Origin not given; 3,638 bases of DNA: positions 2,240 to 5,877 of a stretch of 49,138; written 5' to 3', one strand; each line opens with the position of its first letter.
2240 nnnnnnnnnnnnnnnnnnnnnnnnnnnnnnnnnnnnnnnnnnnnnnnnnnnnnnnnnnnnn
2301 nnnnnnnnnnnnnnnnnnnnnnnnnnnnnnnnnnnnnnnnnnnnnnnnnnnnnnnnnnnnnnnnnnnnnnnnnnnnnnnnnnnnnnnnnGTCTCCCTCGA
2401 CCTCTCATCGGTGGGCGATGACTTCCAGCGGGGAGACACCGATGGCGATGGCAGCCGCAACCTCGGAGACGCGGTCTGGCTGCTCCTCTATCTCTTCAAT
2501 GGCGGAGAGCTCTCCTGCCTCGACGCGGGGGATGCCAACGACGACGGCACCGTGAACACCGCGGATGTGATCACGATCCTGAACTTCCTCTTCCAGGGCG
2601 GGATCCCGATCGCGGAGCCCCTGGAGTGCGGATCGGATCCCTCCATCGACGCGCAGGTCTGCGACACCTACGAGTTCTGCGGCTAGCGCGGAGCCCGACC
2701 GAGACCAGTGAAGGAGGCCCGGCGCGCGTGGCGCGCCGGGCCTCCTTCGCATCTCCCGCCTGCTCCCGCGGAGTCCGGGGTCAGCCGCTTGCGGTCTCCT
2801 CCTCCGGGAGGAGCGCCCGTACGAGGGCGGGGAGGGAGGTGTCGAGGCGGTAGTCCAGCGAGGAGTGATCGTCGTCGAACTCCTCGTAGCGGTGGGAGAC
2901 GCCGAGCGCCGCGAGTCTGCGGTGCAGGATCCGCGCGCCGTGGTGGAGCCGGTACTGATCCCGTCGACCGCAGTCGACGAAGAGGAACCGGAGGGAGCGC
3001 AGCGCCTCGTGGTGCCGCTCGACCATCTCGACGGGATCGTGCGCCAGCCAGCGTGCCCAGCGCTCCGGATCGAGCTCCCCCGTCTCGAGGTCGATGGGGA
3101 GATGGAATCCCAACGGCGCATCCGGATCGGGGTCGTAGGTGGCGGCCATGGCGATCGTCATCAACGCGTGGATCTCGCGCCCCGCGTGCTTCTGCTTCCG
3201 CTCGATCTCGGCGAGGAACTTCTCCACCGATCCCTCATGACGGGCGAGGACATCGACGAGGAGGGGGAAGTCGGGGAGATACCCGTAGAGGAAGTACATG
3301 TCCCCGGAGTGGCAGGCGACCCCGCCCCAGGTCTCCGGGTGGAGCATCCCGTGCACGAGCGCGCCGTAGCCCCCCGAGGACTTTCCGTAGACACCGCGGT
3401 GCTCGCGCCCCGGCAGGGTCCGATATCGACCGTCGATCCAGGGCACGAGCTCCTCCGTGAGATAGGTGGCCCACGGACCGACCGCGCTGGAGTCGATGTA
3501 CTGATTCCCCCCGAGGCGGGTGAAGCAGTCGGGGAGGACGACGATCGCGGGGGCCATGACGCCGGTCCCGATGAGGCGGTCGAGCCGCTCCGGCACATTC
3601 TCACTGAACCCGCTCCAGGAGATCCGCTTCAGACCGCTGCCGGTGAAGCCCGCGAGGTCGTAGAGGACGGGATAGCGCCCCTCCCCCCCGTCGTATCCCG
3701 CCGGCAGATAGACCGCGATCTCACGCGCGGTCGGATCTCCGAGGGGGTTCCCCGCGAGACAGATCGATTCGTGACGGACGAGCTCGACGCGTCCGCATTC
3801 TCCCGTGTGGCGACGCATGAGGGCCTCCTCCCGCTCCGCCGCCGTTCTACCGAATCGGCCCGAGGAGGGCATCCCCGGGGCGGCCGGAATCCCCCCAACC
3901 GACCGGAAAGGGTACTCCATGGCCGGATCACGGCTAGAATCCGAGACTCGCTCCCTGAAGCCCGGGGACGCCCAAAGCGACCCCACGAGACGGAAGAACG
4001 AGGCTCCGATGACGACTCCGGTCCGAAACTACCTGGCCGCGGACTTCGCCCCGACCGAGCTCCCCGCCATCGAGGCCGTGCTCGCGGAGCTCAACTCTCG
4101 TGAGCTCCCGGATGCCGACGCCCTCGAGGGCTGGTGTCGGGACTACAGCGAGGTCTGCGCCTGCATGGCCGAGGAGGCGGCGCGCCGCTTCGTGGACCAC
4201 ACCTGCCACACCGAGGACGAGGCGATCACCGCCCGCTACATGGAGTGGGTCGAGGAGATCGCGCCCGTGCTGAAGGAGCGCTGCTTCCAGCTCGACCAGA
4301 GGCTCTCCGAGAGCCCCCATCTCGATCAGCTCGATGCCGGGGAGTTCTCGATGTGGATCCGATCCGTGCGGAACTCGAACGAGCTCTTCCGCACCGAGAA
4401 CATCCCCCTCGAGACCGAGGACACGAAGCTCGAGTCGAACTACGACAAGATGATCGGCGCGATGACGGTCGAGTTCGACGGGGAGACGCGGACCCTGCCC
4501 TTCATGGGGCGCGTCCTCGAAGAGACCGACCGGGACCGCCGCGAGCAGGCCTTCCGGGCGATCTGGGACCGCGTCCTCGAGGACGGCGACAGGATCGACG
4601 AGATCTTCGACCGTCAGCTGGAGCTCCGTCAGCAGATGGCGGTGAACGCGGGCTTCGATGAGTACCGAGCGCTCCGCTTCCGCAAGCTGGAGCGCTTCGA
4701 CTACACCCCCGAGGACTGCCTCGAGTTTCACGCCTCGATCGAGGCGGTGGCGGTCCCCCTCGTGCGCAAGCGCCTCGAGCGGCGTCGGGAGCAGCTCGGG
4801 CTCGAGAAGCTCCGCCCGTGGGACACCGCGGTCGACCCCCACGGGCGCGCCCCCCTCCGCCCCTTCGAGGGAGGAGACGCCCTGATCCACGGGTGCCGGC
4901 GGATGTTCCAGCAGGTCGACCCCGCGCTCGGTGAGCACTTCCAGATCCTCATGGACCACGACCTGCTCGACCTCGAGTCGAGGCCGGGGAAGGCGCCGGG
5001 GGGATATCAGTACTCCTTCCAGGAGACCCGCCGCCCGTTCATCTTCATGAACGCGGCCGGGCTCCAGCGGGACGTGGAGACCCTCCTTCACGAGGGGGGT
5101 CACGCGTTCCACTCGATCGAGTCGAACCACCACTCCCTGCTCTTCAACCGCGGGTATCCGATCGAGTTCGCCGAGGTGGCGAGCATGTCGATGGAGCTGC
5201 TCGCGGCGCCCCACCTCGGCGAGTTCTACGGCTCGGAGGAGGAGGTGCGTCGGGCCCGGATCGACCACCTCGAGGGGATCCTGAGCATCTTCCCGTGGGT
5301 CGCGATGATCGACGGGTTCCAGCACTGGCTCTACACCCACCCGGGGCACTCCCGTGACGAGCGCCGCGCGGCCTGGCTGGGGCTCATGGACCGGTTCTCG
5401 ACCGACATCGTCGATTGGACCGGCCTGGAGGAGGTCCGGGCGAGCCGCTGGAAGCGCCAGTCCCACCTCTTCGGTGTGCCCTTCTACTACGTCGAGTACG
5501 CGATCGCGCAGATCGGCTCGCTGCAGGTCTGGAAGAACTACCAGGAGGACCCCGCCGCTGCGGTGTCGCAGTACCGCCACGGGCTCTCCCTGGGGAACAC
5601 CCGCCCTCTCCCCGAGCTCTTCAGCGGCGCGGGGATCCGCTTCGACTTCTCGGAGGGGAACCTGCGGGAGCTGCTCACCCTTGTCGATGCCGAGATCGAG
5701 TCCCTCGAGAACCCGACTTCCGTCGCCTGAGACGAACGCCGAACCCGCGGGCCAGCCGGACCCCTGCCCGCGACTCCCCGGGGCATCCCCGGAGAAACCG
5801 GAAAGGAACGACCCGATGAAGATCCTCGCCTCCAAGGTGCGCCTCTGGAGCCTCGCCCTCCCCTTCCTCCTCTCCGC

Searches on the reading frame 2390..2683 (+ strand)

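Call 69: search_protein_families(library=pfam, proteins=[window:2390-2683:+], max_evalue=1)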
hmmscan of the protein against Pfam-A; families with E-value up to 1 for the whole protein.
window:2390-2683:+ (98 aa): 3 families
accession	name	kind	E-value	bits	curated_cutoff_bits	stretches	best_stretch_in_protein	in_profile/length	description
PF00404.24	Dockerin_1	-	0.00011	22.8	22.9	2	15-66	2-55/57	Dockerin type I domain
PF13405.12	EF-hand_6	-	0.29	11.5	25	0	47-67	9-29/30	EF-hand domain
PF13202.12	EF-hand_5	-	0.49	10.4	25.9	0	10-21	2-14/25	EF hand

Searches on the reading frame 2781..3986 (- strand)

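Call 7: search_protein_families(library=pfam, proteins=[window:2781-3986:-], max_evalue=0.01)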
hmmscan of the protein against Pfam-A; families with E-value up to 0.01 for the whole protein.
window:2781-3986:- (401 aa): 1 family
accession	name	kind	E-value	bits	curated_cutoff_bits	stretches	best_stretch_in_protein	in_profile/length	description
PF00756.26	Esterase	-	2.2e-20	73.9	22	1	88-380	8-241/251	Putative esterase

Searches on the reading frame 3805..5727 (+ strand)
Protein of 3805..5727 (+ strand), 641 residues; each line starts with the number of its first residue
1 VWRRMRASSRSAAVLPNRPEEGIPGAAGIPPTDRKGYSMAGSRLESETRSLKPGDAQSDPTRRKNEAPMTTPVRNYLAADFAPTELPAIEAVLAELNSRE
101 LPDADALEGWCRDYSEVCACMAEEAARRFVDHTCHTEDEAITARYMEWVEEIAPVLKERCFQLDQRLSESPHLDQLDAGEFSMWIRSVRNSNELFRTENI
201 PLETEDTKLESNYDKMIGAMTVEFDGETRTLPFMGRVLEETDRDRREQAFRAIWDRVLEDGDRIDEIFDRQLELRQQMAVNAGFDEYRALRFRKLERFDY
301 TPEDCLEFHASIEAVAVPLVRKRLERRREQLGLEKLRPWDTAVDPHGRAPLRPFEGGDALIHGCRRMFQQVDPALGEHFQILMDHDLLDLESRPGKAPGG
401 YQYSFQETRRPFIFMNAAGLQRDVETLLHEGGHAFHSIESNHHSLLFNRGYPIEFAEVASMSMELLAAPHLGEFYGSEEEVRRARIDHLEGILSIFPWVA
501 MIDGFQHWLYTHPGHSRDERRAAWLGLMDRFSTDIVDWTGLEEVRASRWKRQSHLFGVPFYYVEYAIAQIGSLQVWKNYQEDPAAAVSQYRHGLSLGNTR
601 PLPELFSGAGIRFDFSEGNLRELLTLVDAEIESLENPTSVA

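Call 7: search_protein_families(library=pfam, proteins=[window:3805-5727:+], max_evalue=0.01)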
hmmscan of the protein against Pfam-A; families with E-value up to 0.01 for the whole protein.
window:3805-5727:+ (641 aa): 1 family
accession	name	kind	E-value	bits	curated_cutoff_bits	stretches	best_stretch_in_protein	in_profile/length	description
PF01432.26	Peptidase_M3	-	7.5e-47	161.1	27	1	238-622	3-454/457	Peptidase family M3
